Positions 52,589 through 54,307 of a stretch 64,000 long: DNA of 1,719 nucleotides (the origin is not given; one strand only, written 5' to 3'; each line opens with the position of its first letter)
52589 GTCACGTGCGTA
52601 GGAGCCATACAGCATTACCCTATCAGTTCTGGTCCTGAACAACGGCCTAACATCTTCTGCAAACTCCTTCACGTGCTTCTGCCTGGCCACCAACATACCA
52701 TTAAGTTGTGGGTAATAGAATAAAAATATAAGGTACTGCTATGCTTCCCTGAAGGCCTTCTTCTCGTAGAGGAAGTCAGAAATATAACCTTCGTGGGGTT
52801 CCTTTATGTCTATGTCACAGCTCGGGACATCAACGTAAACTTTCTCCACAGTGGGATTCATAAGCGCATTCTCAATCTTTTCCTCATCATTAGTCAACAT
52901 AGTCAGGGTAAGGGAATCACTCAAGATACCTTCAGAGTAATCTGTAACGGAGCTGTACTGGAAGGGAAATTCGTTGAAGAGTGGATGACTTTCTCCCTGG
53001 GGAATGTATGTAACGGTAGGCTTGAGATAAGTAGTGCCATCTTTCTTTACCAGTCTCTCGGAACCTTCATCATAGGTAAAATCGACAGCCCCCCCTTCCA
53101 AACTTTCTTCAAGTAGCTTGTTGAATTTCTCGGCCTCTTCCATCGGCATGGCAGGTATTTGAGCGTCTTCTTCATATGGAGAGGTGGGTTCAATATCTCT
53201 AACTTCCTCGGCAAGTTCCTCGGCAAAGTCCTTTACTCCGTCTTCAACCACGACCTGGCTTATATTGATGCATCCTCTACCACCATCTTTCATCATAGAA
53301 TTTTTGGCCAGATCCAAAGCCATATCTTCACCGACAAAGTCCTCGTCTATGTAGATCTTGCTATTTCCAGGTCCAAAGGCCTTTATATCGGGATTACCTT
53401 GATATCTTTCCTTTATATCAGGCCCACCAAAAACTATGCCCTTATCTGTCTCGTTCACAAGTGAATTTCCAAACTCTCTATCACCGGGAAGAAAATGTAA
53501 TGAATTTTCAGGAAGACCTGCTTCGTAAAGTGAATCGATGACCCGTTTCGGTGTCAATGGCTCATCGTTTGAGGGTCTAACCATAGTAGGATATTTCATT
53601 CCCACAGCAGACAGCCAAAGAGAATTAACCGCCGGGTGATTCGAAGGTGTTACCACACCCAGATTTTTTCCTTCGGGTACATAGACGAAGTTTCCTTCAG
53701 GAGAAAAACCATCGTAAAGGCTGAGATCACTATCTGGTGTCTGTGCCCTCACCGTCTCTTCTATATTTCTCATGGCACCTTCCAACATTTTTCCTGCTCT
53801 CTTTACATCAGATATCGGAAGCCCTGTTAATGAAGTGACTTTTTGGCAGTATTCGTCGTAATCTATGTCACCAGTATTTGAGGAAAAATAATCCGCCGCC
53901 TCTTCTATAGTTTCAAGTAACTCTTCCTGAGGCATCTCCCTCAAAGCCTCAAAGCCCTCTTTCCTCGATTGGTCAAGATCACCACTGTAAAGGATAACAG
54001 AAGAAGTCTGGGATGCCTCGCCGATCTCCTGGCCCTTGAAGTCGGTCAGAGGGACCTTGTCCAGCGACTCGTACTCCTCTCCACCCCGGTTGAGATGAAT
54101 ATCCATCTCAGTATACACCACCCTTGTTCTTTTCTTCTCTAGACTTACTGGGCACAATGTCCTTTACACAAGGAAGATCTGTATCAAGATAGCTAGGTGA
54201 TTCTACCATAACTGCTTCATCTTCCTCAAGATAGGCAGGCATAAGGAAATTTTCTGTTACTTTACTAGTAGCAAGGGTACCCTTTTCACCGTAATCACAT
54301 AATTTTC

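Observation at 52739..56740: Low-GC island: wHTH-FIST regulator + PaaK/LuxE-like adenylating enzyme + ALDH/LuxC-like enzyme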

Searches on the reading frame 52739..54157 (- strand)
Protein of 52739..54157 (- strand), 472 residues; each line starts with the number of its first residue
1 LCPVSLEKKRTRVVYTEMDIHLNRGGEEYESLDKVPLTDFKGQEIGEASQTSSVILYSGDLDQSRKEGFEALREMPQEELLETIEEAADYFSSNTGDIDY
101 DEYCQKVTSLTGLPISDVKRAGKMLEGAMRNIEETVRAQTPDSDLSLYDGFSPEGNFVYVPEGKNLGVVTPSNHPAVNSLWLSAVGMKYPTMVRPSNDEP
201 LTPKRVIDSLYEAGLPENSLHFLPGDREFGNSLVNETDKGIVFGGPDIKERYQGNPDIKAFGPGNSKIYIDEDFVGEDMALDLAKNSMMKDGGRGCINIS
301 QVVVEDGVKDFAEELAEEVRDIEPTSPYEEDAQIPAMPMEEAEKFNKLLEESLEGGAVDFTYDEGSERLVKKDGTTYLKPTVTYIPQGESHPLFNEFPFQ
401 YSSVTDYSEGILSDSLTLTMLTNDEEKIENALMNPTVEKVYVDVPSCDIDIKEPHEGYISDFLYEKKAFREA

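Call 3: search_protein_families(library=pfam, proteins=[window:52739-54157:-], max_evalue=0.1)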
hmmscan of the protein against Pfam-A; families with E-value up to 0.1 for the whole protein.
window:52739-54157:- (472 aa): 1 family
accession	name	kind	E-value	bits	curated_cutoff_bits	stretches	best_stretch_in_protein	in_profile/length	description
PF00171.27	Aldedh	-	8e-17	61.4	23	1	66-383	39-355/461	Aldehyde dehydrogenase family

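Call 4: search_protein_families(library=ncbifam, proteins=[window:52739-54157:-], max_evalue=0.1)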
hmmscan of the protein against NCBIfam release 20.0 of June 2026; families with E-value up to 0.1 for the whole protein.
window:52739-54157:- (472 aa): 27 families (the best 25 are shown)
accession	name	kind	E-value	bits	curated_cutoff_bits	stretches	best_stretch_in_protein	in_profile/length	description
TIGR01804.1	BADH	equivalog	1.7e-12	46.6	668.6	1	165-382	133-363/467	betaine-aldehyde dehydrogenase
TIGR03250.1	PhnAcAld_DH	equivalog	1.6e-11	43.6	635.65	1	168-358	145-344/472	phosphonoacetaldehyde dehydrogenase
TIGR02299.1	HpaE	equivalog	2.7e-10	39.5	638.35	1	63-382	45-368/488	5-carboxymethyl-2-hydroxymuconate semialdehyde dehydrogenase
NF042993.1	AlphKGSA_gudD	equivalog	3.2e-10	39.4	770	1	166-382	144-370/481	alpha-ketoglutaric semialdehyde dehydrogenase GucD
TIGR01722.1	MMSDH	subfamily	1.3e-09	37.3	448.5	1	168-357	139-340/477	CoA-acylating methylmalonate-semialdehyde dehydrogenase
NF002852.0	PRK03137.1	subfamily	2e-09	36.8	648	1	156-383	166-402/514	L-glutamate gamma-semialdehyde dehydrogenase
NF009725.0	PRK13252.1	equivalog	3.8e-08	32.2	593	1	156-382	134-371/488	betaine-aldehyde dehydrogenase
TIGR01237.1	D1pyr5carbox2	equivalog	2.7e-07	29.8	659.65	1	155-358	161-380/511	L-glutamate gamma-semialdehyde dehydrogenase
NF006992.0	PRK09457.1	subfamily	4.7e-07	28.8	514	1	192-332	166-315/487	succinylglutamate-semialdehyde dehydrogenase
TIGR01780.1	SSADH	subfamily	5.1e-07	28.9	646.35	1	168-382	123-344/448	succinate-semialdehyde dehydrogenase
NF052305.1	DioxValDhHalo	equivalog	1.3e-06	27.6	750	1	167-382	146-370/483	2,5-dioxovalerate dehydrogenase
NF040869.1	G3PDH_Arch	equivalog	8.2e-06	24.8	780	1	170-386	166-383/502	NADP-dependent glyceraldehyde-3-phosphate dehydrogenase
NF040648.1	lactal_redase_Meth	equivalog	1.1e-05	24.6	650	1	167-357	134-337/463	lactaldehyde dehydrogenase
NF045735.1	PaDhStyDPseudo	equivalog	0.00017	20.4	850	1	165-382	146-372/483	phenylacetaldehyde dehydrogenase StyD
NF006916.0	PRK09407.1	equivalog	0.0002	20.1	521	1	160-338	155-340/526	succinic semialdehyde dehydrogenase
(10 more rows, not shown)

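Call 12: search_solved_structures(query=window:52739-54157:-, max_evalue=0.01, show_alignments=2)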
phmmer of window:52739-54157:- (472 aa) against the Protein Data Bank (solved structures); distinct sequences matched with E-value up to 0.01: 99 (the best 60 are shown).
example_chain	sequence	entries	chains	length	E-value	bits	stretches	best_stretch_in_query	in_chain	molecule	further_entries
5dib_A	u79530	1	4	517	2.4e-09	40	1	158-382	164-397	Betaine aldehyde dehydrogenase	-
4zxu_A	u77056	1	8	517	2.4e-09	40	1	158-382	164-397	Betaine-aldehyde dehydrogenase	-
5eyu_A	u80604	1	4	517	2.4e-09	40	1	158-382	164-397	Betaine aldehyde dehydrogenase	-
5ez4_A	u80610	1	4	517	2.5e-09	40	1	158-382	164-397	Betaine aldehyde dehydrogenase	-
4zwl_A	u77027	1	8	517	2.5e-09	40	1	158-382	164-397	Betaine-aldehyde dehydrogenase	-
4mpb_A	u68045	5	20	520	2.5e-09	39.9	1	158-382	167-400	Betaine aldehyde dehydrogenase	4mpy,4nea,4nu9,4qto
4q92_A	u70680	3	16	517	4e-09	39.3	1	158-382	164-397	Betaine aldehyde dehydrogenase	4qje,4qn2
6b4r_A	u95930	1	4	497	7.6e-09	38.3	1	166-382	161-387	KauB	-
5iuu_A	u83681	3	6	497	1.8e-08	37.1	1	166-382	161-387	Aldehyde dehydrogenase family protein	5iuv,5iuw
1ky8_A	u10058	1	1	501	3.7e-08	36.1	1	61-387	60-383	glyceraldehyde-3-phosphate dehydrogenase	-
1uxv_A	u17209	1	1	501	3.8e-08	36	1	61-386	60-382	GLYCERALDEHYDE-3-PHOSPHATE DEHYDROGENASE (NADP+)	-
8hap_A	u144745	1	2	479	4e-08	36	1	68-359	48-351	Aldehyde dehydrogenase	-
1uxn_A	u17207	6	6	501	6.3e-08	35.3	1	61-386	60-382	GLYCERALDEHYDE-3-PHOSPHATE DEHYDROGENASE (NADP+)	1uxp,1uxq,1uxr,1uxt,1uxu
3ek1_A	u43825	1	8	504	1.1e-07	34.5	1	167-357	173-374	Aldehyde dehydrogenase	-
4i8q_A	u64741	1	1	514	2e-07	33.6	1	166-382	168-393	Putative betaine aldehyde dehyrogenase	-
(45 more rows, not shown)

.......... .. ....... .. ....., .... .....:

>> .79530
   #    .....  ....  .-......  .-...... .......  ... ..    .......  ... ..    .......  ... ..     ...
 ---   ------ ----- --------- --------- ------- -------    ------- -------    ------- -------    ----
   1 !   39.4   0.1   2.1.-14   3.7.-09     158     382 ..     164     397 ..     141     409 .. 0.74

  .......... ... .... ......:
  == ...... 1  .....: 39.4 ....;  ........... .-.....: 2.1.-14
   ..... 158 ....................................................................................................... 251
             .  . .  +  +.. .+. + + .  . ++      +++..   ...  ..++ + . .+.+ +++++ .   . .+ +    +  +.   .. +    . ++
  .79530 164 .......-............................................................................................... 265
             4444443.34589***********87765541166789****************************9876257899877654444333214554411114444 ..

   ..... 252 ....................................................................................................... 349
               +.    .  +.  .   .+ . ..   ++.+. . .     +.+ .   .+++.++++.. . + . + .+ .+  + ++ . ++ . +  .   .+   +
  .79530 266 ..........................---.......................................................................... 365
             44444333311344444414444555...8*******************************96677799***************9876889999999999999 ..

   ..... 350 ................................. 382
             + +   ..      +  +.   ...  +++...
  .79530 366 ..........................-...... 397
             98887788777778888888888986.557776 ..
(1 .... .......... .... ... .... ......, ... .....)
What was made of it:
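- Checked: It puts GGRGC on GQVC and PSNHP on PWNYP (call 12).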

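Call 38: find_homologous_proteins(query=window:52739-54106:-)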
Query window:52739-54106:- (455 aa): 108 proteins with E <= 0.001 among 8000 candidates.
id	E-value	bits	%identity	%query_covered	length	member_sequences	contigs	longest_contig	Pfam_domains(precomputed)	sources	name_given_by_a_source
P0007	0.0e+0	1022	100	100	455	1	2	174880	PF00171.28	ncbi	ncbi:MAG: aldehyde dehydrogenase family protein [Candidatus Aenigmatarchaeota archaeon]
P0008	4.6e-268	908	86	100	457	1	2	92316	PF00171.28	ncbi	ncbi:MAG: aldehyde dehydrogenase family protein [Candidatus Aenigmatarchaeota archaeon]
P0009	1.4e-168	580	56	100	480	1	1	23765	PF00171.28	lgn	-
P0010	3.9e-167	575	57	100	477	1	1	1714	PF00171.28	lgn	-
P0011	3.0e-166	572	56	100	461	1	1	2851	PF00171.28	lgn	-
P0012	1.4e-150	520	51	100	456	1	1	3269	PF05893.20,PF00171.28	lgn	-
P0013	3.2e-138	480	49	100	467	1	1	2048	PF05893.20,PF00171.28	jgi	jgi:hypothetical protein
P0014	2.8e-120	421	44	100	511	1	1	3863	PF05893.20,PF00171.28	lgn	-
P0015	5.4e-107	377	59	64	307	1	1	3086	PF00171.28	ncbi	ncbi:MAG: aldehyde dehydrogenase family protein, partial [Candidatus Aenigmatarchaeota archaeon]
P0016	2.3e-106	375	41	99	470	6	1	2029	PF00171.28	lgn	-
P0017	4.6e-104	367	40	99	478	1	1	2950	PF00171.28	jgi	-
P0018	5.3e-104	367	41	99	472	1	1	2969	PF00171.28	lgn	-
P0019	1.1e-103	366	40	99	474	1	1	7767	PF00171.28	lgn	-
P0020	2.1e-103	365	41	99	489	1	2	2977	PF05893.20,PF00171.28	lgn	-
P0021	1.2e-102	362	40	99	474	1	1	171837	PF00171.28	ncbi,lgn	-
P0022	2.2e-102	362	41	98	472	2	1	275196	PF00171.28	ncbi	-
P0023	3.5e-99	351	39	99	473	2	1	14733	PF00171.28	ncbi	-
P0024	1.9e-98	349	40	96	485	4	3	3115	PF00171.28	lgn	-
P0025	5.9e-98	347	42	99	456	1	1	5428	PF05893.20,PF00171.28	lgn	-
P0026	1.9e-97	345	39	96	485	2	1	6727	PF00171.28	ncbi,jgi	-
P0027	9.7e-97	343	39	96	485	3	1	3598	PF00171.28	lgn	-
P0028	6.6e-96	340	41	87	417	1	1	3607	PF00171.28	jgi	jgi:acyl-CoA reductase-like NAD-dependent aldehyde dehydrogenase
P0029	9.2e-96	340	38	96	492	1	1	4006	PF00171.28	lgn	-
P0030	1.9e-95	339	40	98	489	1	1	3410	PF00171.28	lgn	-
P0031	3.6e-94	334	40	95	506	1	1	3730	PF00171.28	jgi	-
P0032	1.8e-91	326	39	99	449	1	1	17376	PF05893.20,PF00171.28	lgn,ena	-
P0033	1.6e-90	322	37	96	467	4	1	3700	PF05893.20,PF00171.28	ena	-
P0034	1.8e-90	322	38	99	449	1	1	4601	PF05893.20,PF00171.28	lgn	-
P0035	3.9e-88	315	38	99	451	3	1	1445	PF05893.20,PF00171.28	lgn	-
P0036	1.3e-85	306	37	96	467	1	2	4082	PF05893.20,PF00171.28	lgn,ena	-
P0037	1.0e-84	303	39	98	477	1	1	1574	PF00171.28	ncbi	-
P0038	1.2e-77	280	37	100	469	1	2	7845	PF00171.28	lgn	-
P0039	1.0e-75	274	35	100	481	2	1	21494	PF00171.28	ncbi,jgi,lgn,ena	-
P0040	2.6e-73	266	36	99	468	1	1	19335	PF00171.28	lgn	-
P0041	8.8e-73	264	37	98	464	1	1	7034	PF00171.28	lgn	-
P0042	7.5e-72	261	36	99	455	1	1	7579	PF00171.28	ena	-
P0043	1.3e-70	257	35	99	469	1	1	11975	PF00171.28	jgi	jgi:hypothetical protein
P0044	1.4e-70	257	34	99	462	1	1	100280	PF00171.28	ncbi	-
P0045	1.9e-70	256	33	99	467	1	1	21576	PF00171.28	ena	-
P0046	1.0e-69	254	34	99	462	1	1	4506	PF00171.28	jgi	jgi:acyl-CoA reductase-like NAD-dependent aldehyde dehydrogenase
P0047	1.7e-69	253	33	99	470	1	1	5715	PF00171.28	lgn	-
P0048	2.0e-69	253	35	99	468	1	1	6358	PF00171.28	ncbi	-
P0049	2.0e-69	253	33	98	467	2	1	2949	PF00171.28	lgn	-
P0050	2.3e-69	253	34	99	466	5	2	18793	PF00171.28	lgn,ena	-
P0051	3.4e-69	252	34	99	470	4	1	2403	PF00171.28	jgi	-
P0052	4.4e-69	252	34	99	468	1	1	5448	PF00171.28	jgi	jgi:aldehyde dehydrogenase family protein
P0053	9.1e-69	251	33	99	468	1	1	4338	PF00171.28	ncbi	-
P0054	1.1e-68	251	34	99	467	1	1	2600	PF00171.28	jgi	jgi:acyl-CoA reductase-like NAD-dependent aldehyde dehydrogenase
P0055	1.7e-68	250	33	99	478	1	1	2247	PF00171.28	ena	-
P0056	2.0e-68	250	34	99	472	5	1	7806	PF00171.28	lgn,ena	-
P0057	2.9e-68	249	33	99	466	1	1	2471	PF00171.28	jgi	jgi:hypothetical protein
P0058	3.5e-68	249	32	99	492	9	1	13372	PF00171.28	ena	-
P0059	3.7e-68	249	33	99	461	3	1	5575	PF00171.28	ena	-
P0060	4.5e-68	248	33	99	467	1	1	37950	PF00171.28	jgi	-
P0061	5.8e-68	248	34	99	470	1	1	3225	PF00171.28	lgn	-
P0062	7.2e-68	248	34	98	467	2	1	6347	PF00171.28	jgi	-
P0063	7.9e-68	248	35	99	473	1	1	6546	PF00171.28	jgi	jgi:hypothetical protein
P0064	1.3e-67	247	33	99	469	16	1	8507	PF00171.28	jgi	-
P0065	1.9e-67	246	35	100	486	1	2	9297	PF00171.28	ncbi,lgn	-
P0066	2.7e-67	246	34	99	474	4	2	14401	PF00171.28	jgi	-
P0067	3.0e-67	246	34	99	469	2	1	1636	PF00171.28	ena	-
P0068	6.4e-67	245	33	98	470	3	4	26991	PF00171.28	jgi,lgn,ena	-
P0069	8.4e-67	244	33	97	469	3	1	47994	PF05893.20,PF00171.28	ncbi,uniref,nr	ncbi:aldehyde dehydrogenase family protein [Nostocaceae cyanobacterium CENA369]|uniref:Aldehyde dehy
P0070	1.2e-66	244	34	99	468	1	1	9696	PF00171.28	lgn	-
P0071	1.2e-66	244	32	98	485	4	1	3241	PF05893.20,PF00171.28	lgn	-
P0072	1.4e-66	244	33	98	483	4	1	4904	PF00171.28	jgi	-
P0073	3.1e-66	242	34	99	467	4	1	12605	PF00171.28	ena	-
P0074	5.3e-66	242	34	99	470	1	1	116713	PF00171.28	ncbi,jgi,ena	ncbi:MAG: aldehyde dehydrogenase family protein [Acidobacteriota bacterium]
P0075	6.8e-66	241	33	99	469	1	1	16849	PF00171.28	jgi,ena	-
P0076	3.7e-65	239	32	99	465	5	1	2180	PF00171.28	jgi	jgi:hypothetical protein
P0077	4.8e-65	239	34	99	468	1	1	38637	PF00171.28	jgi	jgi:acyl-CoA reductase-like NAD-dependent aldehyde dehydrogenase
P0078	9.6e-65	238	33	99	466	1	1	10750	PF00171.28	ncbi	-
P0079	1.2e-64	237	32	99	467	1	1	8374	PF00171.28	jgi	jgi:hypothetical protein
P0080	2.6e-64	236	32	99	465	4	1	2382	PF00171.28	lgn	-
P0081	2.7e-64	236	34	98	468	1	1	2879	PF05893.20,PF00171.28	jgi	jgi:acyl-CoA reductase-like NAD-dependent aldehyde dehydrogenase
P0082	2.9e-63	233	32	99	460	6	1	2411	PF00171.28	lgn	-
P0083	3.6e-63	232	34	100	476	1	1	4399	PF00171.28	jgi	-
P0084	5.0e-63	232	33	99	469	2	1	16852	PF00171.28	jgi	jgi:hypothetical protein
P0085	6.7e-63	231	34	86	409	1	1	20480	PF00171.28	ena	-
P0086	1.2e-62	231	41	64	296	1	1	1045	PF05893.20,PF00171.28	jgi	jgi:acyl-CoA reductase-like NAD-dependent aldehyde dehydrogenase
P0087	1.2e-62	231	33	98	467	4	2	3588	PF00171.28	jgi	-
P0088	1.5e-62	230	33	99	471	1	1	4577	PF00171.28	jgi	jgi:acyl-CoA reductase-like NAD-dependent aldehyde dehydrogenase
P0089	5.4e-62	228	33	99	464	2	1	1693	PF05893.20,PF00171.28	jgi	-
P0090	1.1e-61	227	34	100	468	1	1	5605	PF00171.28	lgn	-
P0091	1.2e-61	227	31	100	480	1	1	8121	PF00171.28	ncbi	-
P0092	1.1e-58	218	32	100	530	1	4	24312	PF00171.28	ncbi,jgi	ncbi:MAG: aldehyde dehydrogenase family protein [Candidatus Helarchaeota archaeon]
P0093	1.5e-58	217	32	96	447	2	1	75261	PF00171.28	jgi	jgi:acyl-CoA reductase-like NAD-dependent aldehyde dehydrogenase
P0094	6.9e-57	212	32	100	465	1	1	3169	PF00171.28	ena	-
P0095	1.1e-53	201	32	98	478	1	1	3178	PF00171.28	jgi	jgi:acyl-CoA reductase-like NAD-dependent aldehyde dehydrogenase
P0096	1.0e-52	198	32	98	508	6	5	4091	PF00171.28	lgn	-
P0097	7.1e-52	195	30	99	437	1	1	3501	PF00171.28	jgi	jgi:hypothetical protein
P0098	9.0e-52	195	30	100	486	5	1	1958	PF00171.28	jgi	jgi:hypothetical protein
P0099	2.3e-51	193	29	100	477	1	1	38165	PF00171.28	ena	-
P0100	2.1e-50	190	29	100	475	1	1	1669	PF00171.28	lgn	-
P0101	5.9e-50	189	30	99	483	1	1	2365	PF00171.28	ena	-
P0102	3.5e-49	186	30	99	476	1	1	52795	PF00171.28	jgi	jgi:Aldehyde dehydrogenase family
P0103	5.1e-48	182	28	100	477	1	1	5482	PF00171.28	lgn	-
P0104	1.3e-47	181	28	100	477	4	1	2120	PF00171.28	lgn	-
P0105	2.0e-47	180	26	100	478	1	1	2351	PF00171.28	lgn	-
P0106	4.3e-47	179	28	100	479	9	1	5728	PF00171.28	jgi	jgi:acyl-CoA reductase-like NAD-dependent aldehyde dehydrogenase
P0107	9.2e-47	178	37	64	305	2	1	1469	PF00171.28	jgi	jgi:acyl-CoA reductase-like NAD-dependent aldehyde dehydrogenase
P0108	9.4e-46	175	35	62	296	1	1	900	PF00171.28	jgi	jgi:acyl-CoA reductase-like NAD-dependent aldehyde dehydrogenase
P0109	3.8e-42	163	35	55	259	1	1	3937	PF00171.28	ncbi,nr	ncbi:aldehyde dehydrogenase family protein, partial [Candidatus Woesearchaeota archaeon]|nr:aldehyde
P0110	5.0e-42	163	38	58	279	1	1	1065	PF00171.28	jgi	jgi:acyl-CoA reductase-like NAD-dependent aldehyde dehydrogenase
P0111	9.0e-39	152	31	67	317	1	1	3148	PF00171.28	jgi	jgi:acyl-CoA reductase-like NAD-dependent aldehyde dehydrogenase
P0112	7.4e-34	136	35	58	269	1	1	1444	PF00171.28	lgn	-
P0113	1.4e-27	115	26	88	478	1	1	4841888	PF00171.28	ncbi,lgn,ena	-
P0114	4.3e-5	41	28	42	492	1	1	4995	PF00171.28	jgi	jgi:benzaldehyde dehydrogenase (NAD)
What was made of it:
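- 52739..54106 (-): EhpG-type ALDH-like reductase (455 aa). Cys279 and Asn156 are kept, GPGxSK replaces ELGG, and there is a C-terminal EPHEG motif. It is 100% identical to NCBI protein P0007 (call 38).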

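Call 40: find_encoding_contigs(protein=P0007, flank=6000, max_places=3)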
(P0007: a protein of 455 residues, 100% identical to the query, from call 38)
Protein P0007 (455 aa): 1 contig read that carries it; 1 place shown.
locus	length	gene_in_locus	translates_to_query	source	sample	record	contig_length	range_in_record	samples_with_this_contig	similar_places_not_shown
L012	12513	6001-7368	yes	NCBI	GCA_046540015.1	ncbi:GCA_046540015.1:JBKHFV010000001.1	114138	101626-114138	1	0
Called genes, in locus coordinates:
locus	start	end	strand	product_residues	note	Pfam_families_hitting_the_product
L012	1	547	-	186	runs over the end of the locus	PF04919:DUF655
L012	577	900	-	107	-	PF03874:RNA_pol_Rpb4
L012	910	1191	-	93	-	PF01157:Ribosomal_L21e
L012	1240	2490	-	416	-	PF22023:Pus10_THUMP_arc, PF21238:Pus10_C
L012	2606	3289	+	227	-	PF06745:ATPase, PF23442:DUF7125 (weak)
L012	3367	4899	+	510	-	PF08495:FIST, PF10442:FIST_C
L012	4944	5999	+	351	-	PF00501:AMP-binding (faint)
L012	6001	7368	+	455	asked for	PF00171:Aldedh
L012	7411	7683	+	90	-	PF01909:NTP_transf_2, PF18765:Polbeta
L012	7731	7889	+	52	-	-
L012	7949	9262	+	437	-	PF01676:Metalloenzyme, PF10143:PhosphMutase, PF01663:Phosphodiest (weak)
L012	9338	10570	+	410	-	PF03952:Enolase_N, PF00113:Enolase_C, PF13378:MR_MLE_C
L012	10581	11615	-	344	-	PF01070:FMN_dh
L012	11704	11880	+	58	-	PF00113:Enolase_C (weak)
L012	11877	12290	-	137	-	-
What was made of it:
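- On Horizontally acquired genomic island: No integrase among the called neighbours (call 40).
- No aldehyde-consuming enzyme lies next to the pair (call 40).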

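Call 49: predict_structure(alignment_id=A2)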
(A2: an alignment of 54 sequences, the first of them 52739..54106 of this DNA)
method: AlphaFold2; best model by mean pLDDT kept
length: 455 residues; sequences in the alignment: 54
mean_pLDDT: 93.4   pTM: 0.90
mean pLDDT of the five models: 93.4, 93.3, 92.5, 92.5, 91.6
residues with pLDDT >= 90: 379; 70-90: 76; 50-70: 0; < 50: 0
segments of 3 or more residues with pLDDT < 50: none
pLDDT, mean of each block of 10 residues (from residue 1): 95 96 95 93 94 97 98 89 95 95 94 96 92 85 96 85 95 97 95 97 96 96 93 92 89 94 95 88 93 97 95 97 95 92 87 96 96 93 96 93 96 95 89 82 93 87
secondary structure, 60 per line:
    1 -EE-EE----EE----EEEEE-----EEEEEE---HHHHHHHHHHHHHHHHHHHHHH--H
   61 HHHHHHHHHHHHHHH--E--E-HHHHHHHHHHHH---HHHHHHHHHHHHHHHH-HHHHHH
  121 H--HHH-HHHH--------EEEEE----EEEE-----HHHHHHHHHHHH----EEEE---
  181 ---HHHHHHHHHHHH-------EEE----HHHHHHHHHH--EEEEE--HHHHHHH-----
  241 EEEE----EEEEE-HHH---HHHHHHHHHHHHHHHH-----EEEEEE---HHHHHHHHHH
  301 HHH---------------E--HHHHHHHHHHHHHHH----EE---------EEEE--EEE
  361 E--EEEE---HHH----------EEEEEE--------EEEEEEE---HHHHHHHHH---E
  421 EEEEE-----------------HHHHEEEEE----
elements in order: E17-21 E27-32 H36-57 H60-75 H83-94 H98-113 H115-121 H128-131 E140-144 E149-152 H158-169 E174-177 H184-195 E203-205 H210-219 E222-226 H229-235 E241-244 E249-253 H261-276 E282-287 H291-303 H322-336 E352-355 E358-361 E364-367 E384-389 E398-404 H408-416 E420-425 H443-446 E447-451
